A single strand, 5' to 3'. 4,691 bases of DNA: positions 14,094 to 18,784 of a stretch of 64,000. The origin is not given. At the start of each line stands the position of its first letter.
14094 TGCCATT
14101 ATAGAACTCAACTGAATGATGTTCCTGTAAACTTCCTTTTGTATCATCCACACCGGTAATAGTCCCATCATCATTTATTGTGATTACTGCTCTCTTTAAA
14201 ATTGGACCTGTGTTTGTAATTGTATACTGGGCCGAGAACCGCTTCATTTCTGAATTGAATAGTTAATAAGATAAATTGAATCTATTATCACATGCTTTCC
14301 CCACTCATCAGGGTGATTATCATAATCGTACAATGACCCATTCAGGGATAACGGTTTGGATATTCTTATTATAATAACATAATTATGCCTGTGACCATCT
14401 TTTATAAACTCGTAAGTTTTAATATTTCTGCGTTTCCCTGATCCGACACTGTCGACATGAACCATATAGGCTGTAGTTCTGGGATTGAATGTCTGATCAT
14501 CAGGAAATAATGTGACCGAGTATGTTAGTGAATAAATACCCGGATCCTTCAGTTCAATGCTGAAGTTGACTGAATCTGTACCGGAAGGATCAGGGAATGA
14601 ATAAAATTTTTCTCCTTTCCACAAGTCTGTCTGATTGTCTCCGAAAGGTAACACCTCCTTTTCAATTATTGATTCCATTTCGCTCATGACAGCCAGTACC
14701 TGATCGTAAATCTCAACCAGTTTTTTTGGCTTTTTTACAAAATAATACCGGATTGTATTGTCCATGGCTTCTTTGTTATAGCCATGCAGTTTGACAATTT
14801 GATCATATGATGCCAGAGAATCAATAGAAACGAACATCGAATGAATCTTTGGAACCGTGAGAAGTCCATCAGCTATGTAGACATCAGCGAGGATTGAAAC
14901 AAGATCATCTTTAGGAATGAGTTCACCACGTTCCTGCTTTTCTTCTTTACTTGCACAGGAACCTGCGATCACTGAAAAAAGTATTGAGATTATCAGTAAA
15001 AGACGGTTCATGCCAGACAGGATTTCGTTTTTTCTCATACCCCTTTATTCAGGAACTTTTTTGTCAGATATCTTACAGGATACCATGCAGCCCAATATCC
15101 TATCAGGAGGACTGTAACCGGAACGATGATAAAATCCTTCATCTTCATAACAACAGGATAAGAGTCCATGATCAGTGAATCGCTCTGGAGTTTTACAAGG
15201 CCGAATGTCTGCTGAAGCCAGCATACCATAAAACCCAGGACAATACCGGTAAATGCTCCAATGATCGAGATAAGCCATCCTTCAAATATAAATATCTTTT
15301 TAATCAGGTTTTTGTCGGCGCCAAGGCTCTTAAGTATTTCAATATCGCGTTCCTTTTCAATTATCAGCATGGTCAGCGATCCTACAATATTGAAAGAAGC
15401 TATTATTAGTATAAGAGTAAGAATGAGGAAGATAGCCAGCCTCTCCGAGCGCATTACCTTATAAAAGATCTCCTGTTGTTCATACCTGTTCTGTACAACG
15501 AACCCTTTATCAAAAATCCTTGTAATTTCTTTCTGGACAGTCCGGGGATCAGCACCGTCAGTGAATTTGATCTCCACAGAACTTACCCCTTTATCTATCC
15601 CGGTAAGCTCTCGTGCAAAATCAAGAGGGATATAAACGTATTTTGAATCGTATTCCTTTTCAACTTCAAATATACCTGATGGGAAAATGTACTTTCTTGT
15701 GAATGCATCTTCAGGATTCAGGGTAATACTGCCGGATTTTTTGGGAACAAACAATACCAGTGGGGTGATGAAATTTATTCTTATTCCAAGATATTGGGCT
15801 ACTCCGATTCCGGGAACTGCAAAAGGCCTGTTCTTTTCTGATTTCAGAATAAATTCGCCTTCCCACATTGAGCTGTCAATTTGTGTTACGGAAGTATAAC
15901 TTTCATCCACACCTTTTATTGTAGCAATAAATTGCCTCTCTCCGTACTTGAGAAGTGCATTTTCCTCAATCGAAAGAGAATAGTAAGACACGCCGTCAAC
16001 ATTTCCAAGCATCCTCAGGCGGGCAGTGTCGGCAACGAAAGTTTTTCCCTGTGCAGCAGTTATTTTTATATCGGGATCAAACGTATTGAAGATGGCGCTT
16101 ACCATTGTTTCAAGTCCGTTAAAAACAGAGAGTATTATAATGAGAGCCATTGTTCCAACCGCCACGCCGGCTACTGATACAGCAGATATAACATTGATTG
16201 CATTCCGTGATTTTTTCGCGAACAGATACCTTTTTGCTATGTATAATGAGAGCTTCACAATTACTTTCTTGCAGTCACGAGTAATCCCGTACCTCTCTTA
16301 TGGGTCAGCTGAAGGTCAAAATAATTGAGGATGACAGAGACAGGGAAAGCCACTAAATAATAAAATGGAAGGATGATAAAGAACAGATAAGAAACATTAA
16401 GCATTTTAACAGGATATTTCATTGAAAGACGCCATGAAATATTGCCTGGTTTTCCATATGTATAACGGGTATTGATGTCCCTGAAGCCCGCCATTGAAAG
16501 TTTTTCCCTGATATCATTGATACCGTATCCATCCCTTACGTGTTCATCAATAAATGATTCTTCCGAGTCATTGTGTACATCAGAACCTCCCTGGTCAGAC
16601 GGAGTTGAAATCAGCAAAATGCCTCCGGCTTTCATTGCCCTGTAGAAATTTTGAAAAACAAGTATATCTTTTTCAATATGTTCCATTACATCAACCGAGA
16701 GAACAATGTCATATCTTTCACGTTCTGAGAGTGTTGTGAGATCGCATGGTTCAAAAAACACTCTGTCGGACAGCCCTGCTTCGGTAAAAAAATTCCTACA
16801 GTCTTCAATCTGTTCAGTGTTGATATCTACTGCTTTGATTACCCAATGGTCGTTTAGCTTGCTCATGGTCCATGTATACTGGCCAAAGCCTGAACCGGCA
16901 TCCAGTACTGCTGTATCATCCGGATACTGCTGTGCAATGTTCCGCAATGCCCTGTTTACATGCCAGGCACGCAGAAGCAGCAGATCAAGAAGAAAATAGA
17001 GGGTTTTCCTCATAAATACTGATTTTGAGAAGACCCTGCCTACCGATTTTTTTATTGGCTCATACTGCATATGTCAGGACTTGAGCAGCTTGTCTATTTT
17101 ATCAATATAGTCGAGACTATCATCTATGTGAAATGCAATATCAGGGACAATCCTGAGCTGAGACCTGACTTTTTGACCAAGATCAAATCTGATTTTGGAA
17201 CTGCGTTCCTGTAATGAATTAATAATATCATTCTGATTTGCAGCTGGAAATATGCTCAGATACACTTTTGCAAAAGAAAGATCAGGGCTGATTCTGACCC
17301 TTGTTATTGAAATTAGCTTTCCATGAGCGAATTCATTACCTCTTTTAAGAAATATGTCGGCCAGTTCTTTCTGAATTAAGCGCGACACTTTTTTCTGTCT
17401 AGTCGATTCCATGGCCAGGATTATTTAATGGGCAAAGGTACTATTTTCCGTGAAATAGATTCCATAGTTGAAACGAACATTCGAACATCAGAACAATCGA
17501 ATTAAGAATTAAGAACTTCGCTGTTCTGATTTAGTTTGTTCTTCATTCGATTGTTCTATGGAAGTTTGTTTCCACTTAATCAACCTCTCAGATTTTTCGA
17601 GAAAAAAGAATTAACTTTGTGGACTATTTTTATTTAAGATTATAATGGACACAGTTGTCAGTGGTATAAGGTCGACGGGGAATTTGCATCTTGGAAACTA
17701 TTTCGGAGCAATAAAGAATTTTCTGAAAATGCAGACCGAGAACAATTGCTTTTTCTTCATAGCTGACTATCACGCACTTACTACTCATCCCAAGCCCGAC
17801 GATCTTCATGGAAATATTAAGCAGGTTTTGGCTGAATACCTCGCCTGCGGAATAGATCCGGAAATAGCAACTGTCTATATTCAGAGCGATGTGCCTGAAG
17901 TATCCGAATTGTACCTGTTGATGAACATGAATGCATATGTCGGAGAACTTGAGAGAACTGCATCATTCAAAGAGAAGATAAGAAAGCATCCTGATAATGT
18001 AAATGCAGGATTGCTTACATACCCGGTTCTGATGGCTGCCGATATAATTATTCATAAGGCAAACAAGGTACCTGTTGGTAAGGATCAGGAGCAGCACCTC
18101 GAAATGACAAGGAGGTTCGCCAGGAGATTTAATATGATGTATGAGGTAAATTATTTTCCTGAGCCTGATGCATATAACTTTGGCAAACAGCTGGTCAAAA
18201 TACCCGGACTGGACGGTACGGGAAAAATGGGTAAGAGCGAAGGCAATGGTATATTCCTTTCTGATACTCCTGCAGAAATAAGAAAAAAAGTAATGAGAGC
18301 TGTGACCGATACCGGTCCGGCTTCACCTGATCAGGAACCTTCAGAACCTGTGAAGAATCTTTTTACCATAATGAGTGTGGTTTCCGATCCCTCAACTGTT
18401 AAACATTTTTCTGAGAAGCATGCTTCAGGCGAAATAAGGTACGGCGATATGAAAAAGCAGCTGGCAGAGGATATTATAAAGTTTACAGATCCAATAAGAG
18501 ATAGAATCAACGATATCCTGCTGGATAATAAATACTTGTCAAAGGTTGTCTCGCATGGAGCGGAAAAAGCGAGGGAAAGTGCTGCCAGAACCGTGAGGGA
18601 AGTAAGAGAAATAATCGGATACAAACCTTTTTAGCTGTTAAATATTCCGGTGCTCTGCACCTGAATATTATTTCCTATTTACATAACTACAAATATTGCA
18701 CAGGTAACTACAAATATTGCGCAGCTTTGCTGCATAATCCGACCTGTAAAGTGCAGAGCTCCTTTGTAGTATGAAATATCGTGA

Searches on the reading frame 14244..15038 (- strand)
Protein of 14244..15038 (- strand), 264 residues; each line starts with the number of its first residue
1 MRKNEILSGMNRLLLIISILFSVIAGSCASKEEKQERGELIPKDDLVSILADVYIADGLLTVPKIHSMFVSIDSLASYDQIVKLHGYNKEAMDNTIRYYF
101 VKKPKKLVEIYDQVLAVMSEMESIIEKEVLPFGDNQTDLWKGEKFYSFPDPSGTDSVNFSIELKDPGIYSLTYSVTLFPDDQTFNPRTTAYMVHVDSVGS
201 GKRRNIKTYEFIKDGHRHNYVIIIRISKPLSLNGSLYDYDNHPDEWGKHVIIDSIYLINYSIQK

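Call 95: search_protein_families(library=pfam, proteins=[window:14244-15038:-], max_evalue=0.0001)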
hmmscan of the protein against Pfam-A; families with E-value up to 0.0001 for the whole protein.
window:14244-15038:- (264 aa): 1 family
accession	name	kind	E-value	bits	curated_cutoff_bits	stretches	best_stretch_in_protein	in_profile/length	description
PF14129.11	DUF4296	-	6.1e-10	40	27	1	39-119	3-82/87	Domain of unknown function (DUF4296)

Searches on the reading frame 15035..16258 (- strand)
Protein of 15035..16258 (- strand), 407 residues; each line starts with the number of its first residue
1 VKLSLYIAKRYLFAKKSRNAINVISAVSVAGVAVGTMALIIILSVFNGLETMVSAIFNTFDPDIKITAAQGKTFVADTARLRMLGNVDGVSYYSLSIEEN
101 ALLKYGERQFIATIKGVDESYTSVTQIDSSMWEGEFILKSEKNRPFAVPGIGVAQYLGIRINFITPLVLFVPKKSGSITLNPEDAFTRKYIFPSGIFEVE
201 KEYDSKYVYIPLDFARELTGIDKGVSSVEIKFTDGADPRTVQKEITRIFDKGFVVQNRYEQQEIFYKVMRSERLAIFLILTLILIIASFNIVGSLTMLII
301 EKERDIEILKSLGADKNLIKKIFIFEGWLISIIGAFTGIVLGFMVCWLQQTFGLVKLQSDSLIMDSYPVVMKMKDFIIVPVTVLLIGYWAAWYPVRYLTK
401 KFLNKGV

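Call 95: search_protein_families(library=pfam, proteins=[window:15035-16258:-], max_evalue=0.0001)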
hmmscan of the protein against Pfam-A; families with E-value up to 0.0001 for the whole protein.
window:15035-16258:- (407 aa): 2 families
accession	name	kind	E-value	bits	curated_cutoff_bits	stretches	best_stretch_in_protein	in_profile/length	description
PF02687.27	FtsX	-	3.6e-17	63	25.5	1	278-401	2-118/120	FtsX-like permease C-terminal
PF12704.14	MacB_PCD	-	6.1e-14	53.2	27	1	25-247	1-206/207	MacB-like periplasmic core domain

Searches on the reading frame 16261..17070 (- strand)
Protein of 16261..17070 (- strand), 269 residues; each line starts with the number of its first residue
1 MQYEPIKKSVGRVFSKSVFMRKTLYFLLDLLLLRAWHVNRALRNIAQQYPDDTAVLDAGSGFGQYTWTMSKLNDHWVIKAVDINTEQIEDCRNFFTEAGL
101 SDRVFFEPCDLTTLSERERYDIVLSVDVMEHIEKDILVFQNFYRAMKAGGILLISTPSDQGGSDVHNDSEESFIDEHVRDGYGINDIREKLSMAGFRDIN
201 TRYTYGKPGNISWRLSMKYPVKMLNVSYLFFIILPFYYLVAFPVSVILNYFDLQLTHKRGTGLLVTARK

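Call 9: search_protein_families(library=pfam, proteins=[window:16261-17070:-], max_evalue=0.001)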
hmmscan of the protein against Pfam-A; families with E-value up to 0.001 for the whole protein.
window:16261-17070:- (269 aa): 9 families
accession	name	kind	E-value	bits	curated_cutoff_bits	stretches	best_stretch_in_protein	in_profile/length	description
PF13847.12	Methyltransf_31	-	1.8e-14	54.1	27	1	52-170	4-127/145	Methyltransferase domain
PF13649.12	Methyltransf_25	-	2.6e-12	47.7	27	1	55-150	1-97/97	Methyltransferase domain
PF08242.18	Methyltransf_12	-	2.4e-11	44.7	30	1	56-152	1-98/98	Methyltransferase domain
PF08241.18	Methyltransf_11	-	3.7e-11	43.9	21.2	1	56-154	1-95/95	Methyltransferase domain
PF02353.26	CMAS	-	2.1e-10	40.8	27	1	54-179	65-190/273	Mycolic acid cyclopropane synthetase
PF13489.12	Methyltransf_23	-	6.6e-09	36.1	27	1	47-159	18-121/164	Methyltransferase domain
PF05175.20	MTS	-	0.0001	22.4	23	1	48-125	30-104/170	Methyltransferase small domain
PF01739.24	CheR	-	0.00092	19.1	27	0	100-154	116-173/195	CheR methyltransferase, SAM binding domain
PF08003.17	Methyltransf_9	-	0.00096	18.6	23.8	0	51-158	115-221/315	Protein of unknown function (DUF1698)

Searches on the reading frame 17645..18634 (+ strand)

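Call 9: search_protein_families(library=pfam, proteins=[window:17645-18634:+], max_evalue=0.001)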
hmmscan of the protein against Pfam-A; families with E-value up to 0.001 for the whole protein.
window:17645-18634:+ (329 aa): 1 family
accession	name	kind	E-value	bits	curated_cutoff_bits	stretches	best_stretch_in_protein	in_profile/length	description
PF00579.31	tRNA-synt_1b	-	6.2e-64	216.6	21.1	1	3-280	7-290/292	tRNA synthetases class I (W and Y)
